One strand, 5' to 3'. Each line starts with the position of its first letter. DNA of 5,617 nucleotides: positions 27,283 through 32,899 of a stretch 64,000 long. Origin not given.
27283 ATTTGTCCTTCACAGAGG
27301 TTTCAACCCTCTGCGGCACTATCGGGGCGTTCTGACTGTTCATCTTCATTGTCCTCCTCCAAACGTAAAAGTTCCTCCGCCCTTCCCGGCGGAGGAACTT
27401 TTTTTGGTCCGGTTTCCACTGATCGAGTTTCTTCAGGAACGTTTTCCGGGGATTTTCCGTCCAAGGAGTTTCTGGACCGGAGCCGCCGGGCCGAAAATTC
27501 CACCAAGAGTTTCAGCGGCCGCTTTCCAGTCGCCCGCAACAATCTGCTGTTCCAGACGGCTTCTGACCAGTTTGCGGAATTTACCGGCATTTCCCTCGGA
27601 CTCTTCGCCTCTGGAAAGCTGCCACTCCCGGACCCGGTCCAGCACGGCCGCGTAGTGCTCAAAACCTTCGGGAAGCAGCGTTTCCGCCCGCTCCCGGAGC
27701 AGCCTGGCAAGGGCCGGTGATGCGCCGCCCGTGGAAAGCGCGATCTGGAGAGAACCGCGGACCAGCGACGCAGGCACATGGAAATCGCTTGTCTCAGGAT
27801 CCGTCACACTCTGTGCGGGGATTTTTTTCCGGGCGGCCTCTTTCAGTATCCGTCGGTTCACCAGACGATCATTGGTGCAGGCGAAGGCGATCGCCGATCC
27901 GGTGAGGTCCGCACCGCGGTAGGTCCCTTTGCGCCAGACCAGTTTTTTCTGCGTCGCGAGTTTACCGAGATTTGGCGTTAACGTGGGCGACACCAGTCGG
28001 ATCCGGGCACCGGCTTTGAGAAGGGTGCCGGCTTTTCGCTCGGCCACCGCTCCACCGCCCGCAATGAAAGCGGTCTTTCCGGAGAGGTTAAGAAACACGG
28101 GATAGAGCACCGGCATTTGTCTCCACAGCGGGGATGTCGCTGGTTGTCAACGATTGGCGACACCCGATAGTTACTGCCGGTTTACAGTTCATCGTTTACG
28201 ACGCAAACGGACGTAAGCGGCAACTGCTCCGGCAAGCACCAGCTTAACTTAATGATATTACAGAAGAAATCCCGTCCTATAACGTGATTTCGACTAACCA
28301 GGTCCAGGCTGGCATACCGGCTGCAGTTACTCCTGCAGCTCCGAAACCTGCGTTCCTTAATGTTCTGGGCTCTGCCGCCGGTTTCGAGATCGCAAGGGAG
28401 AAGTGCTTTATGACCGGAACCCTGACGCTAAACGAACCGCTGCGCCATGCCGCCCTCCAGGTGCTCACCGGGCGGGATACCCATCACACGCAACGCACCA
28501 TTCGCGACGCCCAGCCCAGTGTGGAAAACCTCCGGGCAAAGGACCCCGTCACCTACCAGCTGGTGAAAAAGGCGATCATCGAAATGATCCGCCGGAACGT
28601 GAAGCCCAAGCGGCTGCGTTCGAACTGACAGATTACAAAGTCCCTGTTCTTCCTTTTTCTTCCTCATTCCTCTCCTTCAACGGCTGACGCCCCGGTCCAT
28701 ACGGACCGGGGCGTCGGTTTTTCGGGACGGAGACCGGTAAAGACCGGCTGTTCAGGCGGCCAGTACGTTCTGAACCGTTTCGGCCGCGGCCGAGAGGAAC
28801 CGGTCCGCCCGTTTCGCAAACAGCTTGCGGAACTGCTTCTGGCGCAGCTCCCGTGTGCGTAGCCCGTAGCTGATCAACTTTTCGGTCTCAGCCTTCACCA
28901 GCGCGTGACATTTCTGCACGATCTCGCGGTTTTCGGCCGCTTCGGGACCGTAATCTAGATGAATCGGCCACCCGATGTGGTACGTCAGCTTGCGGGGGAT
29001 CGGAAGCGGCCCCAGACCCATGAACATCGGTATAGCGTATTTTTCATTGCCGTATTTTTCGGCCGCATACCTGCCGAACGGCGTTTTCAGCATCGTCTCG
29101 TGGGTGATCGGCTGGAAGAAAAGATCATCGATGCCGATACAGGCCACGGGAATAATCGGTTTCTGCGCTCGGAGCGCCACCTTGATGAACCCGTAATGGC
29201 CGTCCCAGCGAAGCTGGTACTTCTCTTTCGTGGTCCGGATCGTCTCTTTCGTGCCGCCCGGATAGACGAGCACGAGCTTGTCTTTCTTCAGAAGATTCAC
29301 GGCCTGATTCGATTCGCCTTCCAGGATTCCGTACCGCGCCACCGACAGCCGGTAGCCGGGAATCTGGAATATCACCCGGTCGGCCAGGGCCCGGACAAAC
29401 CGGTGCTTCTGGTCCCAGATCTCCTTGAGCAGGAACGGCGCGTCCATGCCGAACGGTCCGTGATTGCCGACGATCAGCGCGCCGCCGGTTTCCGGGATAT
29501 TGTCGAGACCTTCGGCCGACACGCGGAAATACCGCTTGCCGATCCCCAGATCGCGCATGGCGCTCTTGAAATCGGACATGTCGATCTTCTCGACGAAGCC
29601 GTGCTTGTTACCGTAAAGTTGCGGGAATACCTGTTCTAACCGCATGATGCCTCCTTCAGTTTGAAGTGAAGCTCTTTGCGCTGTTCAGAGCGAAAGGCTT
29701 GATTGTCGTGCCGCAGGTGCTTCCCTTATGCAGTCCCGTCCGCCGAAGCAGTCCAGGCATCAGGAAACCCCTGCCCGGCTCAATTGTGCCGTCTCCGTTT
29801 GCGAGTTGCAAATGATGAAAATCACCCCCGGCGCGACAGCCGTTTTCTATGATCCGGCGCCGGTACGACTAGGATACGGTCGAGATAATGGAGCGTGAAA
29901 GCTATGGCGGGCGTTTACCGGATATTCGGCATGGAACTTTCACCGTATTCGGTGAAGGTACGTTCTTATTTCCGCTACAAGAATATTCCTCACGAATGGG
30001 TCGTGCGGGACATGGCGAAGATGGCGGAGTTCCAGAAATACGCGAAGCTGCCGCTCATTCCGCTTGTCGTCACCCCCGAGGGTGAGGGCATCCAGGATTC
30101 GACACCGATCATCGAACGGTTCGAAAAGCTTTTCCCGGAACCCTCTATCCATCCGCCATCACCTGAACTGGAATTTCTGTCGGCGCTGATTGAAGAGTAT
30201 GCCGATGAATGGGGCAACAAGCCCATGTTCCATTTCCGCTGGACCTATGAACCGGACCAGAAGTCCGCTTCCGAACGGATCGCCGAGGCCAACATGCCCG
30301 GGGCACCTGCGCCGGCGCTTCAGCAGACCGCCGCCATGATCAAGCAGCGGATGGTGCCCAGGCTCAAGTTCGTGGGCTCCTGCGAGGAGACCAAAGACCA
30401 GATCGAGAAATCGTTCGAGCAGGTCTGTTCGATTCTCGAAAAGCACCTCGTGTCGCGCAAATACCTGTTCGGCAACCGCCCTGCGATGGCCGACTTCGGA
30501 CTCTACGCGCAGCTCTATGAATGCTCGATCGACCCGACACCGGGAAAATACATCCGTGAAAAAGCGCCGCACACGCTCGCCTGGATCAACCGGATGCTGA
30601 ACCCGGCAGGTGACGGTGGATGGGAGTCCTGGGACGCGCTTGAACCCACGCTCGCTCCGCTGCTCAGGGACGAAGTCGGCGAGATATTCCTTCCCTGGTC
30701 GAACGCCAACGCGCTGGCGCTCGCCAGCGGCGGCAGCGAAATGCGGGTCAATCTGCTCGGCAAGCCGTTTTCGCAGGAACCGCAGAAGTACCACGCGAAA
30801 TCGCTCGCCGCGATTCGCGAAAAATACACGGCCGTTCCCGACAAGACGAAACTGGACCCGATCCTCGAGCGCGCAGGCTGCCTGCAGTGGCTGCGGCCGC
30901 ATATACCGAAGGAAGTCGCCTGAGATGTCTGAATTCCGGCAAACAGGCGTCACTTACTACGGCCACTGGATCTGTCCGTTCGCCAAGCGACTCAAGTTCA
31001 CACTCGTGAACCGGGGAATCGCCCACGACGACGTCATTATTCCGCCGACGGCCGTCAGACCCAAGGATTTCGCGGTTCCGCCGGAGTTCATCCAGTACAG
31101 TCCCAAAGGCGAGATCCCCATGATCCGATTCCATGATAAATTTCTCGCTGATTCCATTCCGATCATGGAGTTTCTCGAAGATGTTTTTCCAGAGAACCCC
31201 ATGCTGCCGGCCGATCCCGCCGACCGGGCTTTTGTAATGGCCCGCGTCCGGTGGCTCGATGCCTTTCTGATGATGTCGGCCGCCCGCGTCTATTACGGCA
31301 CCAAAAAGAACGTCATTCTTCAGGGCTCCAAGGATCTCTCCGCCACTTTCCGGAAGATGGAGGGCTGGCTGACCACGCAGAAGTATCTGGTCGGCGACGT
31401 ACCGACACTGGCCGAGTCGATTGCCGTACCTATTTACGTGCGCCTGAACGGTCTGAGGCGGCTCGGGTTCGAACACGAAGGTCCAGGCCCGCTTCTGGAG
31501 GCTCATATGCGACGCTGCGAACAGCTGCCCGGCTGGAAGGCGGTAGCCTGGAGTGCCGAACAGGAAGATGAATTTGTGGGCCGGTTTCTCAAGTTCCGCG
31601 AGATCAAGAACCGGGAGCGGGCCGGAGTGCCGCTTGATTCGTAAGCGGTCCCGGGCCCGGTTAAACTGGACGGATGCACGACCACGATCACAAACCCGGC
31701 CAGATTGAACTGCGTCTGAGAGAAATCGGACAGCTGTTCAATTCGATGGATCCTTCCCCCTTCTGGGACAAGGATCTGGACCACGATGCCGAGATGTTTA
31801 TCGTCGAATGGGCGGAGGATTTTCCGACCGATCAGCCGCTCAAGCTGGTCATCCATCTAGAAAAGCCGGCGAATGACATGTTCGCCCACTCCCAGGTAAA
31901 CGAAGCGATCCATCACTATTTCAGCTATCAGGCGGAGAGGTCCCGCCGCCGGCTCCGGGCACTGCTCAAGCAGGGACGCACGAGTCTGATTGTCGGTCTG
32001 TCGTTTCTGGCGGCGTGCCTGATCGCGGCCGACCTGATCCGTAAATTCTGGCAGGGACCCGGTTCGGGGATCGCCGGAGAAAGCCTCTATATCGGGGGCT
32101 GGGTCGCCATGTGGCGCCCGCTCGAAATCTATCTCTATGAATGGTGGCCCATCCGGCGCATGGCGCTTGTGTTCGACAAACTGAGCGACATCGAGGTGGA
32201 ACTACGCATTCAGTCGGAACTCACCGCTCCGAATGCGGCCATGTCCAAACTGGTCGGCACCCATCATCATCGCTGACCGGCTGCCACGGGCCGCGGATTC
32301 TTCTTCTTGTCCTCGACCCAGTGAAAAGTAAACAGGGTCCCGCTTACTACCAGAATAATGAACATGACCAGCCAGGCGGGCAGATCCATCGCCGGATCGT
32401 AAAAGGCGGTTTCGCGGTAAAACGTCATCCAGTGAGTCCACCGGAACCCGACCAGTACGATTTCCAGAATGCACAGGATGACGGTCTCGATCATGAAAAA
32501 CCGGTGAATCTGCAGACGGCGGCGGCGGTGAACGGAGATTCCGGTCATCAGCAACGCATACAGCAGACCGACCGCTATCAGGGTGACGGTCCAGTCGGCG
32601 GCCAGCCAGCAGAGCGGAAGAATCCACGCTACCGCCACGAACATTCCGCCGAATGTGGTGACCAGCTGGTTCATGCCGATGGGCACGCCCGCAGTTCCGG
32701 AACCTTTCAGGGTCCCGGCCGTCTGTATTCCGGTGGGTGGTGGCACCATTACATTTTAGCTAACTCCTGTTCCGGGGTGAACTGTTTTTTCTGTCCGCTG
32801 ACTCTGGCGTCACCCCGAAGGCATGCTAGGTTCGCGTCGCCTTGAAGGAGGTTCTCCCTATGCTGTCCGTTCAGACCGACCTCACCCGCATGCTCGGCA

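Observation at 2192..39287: Recurrent TGAC-N6-GTCA operator: a candidate acyl-CoA/lipid regulon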

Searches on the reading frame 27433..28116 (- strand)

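Call 25: search_protein_families(library=pfam, proteins=[window:27433-28116:-])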
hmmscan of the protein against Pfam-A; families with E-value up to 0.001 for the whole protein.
window:27433-28116:- (227 aa): 2 families
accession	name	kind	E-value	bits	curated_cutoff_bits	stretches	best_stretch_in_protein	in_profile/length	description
PF13241.12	NAD_binding_7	-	5e-26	91.7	22.1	1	7-116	1-104/104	Putative NAD(P)-binding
PF14824.11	Sirohm_synth_M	-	4.4e-11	42.5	25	1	120-143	1-24/28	Sirohaem biosynthesis protein central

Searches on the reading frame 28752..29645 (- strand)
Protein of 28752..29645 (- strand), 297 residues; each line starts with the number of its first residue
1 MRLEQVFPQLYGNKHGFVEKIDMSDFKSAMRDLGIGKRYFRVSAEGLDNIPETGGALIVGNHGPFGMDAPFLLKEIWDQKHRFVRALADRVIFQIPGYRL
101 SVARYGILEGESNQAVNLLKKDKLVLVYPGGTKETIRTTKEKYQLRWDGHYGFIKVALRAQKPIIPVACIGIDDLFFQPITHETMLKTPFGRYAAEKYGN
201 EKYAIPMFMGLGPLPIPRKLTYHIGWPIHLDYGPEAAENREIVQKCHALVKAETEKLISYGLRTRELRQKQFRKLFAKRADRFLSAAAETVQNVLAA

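Call 50: search_protein_families(library=ncbifam, proteins=[window:28752-29645:-], max_evalue=0.00001)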
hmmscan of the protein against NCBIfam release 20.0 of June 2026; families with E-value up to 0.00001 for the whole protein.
window:28752-29645:- (297 aa): 2 families
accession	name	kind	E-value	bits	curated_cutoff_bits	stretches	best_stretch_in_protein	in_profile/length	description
NF052615.1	orn_lipid_OlsF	equivalog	2.4e-09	36.3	620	1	40-177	66-204/570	bifunctional ornithine lipid synthase OlsF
NF053697.1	LyGlyAclTfGlsABct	equivalog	2.4e-07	30.2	260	1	41-177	62-201/267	lyso-glycine lipid O-acyltransferase GlsA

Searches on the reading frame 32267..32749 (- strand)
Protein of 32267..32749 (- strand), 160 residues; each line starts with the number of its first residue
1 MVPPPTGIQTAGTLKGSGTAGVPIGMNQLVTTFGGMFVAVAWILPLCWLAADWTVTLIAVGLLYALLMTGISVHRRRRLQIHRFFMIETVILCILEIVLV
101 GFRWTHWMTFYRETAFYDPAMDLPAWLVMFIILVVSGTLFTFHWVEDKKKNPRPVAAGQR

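Call 9: search_protein_families(library=pfam, proteins=[window:32267-32749:-])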
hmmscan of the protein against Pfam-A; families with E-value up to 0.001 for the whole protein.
window:32267-32749:- (160 aa): 0 families
